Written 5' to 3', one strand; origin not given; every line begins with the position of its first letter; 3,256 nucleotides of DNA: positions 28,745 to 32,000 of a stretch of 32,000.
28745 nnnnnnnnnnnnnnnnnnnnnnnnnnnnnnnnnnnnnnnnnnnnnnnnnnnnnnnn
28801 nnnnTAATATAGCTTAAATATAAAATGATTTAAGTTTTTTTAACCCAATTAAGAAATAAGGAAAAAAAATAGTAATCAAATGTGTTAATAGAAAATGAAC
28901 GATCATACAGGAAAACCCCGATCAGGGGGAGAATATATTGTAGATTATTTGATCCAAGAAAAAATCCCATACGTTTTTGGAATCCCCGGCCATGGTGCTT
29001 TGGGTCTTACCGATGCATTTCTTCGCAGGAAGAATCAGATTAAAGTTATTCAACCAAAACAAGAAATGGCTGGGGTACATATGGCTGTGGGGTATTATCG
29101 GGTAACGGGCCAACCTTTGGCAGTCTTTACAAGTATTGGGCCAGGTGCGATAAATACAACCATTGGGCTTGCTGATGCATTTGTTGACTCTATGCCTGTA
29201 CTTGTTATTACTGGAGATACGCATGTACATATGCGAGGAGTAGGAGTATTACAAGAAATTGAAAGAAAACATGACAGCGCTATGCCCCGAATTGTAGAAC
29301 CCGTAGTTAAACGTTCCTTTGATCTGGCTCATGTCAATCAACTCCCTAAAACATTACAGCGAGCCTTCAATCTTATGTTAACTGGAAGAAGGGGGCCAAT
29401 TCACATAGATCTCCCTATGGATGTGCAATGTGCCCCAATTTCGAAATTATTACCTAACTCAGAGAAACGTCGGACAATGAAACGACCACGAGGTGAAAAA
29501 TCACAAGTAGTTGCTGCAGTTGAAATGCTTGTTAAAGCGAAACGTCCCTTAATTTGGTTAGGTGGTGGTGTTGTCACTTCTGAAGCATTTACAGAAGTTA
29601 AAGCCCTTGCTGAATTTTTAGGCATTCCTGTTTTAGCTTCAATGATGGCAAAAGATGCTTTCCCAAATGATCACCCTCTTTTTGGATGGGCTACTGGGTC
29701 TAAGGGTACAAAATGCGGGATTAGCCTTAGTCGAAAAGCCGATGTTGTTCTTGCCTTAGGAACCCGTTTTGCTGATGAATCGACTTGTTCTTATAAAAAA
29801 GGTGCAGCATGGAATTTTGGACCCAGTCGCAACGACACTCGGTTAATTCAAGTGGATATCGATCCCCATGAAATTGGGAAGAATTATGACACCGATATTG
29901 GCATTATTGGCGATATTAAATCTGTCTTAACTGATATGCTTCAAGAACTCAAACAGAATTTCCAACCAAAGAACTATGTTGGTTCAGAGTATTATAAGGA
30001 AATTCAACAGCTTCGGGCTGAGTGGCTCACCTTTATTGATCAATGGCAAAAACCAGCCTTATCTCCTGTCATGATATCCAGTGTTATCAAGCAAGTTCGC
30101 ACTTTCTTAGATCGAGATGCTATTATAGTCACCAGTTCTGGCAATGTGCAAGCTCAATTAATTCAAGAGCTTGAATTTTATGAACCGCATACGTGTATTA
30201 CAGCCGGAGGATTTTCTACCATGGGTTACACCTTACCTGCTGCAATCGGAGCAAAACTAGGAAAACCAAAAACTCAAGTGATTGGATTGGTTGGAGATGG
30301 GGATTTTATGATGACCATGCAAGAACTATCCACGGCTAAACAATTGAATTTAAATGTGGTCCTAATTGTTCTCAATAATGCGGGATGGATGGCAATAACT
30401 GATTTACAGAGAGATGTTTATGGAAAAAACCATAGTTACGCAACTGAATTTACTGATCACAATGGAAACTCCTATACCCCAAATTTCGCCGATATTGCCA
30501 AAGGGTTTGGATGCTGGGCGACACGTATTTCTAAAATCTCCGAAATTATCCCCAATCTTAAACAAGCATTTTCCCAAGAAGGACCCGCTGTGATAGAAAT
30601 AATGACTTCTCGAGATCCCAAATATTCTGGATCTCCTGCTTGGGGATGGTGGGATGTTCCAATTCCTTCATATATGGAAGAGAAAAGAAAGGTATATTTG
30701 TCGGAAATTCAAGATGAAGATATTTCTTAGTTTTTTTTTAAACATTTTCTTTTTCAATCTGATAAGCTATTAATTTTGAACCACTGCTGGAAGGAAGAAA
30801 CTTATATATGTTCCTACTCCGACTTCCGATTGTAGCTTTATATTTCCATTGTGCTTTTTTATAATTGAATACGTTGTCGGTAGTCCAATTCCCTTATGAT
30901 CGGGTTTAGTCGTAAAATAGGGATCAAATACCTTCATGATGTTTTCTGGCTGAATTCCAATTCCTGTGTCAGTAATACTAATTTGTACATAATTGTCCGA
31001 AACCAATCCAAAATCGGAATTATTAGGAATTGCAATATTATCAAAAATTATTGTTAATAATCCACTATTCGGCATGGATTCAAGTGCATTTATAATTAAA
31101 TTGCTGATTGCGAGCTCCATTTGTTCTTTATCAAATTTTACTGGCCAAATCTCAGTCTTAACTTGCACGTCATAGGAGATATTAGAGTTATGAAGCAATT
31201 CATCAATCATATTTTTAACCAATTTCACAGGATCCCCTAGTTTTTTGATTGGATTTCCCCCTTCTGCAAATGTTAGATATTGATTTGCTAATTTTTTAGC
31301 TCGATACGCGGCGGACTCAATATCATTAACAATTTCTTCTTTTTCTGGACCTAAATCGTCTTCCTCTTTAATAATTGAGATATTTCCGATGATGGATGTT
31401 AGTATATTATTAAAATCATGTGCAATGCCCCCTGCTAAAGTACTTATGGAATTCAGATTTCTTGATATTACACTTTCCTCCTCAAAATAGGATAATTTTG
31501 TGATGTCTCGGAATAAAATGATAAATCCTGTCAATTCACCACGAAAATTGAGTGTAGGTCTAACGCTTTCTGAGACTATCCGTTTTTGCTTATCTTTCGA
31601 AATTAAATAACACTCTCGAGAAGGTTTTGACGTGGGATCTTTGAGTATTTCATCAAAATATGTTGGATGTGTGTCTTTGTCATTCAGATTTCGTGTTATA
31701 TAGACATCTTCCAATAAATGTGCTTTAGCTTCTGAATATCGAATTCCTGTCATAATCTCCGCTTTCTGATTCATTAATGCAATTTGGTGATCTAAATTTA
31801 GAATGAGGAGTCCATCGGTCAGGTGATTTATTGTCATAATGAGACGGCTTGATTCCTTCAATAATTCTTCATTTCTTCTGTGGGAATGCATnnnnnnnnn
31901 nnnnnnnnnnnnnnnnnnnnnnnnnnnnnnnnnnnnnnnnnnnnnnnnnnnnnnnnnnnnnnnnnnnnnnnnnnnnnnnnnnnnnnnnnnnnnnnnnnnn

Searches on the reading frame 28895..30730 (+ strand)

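Call 37: search_protein_families(library=pfam, proteins=[window:28895-30730:+], max_evalue=0.001)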
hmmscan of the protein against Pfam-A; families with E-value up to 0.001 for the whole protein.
window:28895-30730:+ (611 aa): 3 families
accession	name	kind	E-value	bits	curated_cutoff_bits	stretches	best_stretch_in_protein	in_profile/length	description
PF02775.26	TPP_enzyme_C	-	8.5e-43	146.2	21.9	1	416-569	3-151/151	Thiamine pyrophosphate enzyme, C-terminal TPP binding domain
PF00205.28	TPP_enzyme_M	-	1.6e-39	135.1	30.4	1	207-347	3-136/137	Thiamine pyrophosphate enzyme, central domain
PF02776.23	TPP_enzyme_N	-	1.8e-29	102.4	26.8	1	10-123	2-115/119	Thiamine pyrophosphate enzyme, N-terminal TPP binding domain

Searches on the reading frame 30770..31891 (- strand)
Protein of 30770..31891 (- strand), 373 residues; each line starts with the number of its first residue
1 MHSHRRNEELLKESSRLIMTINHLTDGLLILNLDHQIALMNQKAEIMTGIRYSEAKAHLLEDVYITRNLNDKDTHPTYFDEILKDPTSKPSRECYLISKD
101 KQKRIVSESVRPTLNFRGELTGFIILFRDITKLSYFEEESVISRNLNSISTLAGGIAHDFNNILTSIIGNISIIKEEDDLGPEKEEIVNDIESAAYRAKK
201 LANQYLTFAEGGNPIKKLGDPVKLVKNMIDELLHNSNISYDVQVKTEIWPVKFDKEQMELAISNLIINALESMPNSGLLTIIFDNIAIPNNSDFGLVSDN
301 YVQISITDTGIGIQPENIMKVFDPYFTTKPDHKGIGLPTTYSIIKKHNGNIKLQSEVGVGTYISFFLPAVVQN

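Call 37: search_protein_families(library=pfam, proteins=[window:30770-31891:-], max_evalue=0.001)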
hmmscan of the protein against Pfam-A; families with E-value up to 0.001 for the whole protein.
window:30770-31891:- (373 aa): 5 families
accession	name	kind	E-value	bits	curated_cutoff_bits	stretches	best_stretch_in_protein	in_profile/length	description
PF02518.31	HATPase_c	-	4.3e-18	66.2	26.4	1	254-369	2-109/111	Histidine kinase-, DNA gyrase B-, and HSP90-like ATPase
PF00512.31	HisKA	-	3.3e-10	40.3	26.9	1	150-210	3-62/66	His Kinase A (phospho-acceptor) domain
PF00989.32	PAS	-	1.6e-07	31.8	22.6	1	21-130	7-113/113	PAS fold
PF13426.13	PAS_9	-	1.4e-06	29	27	1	26-132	2-103/103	PAS domain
PF08448.16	PAS_4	-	9.6e-05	23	23.1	1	22-132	2-107/110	PAS fold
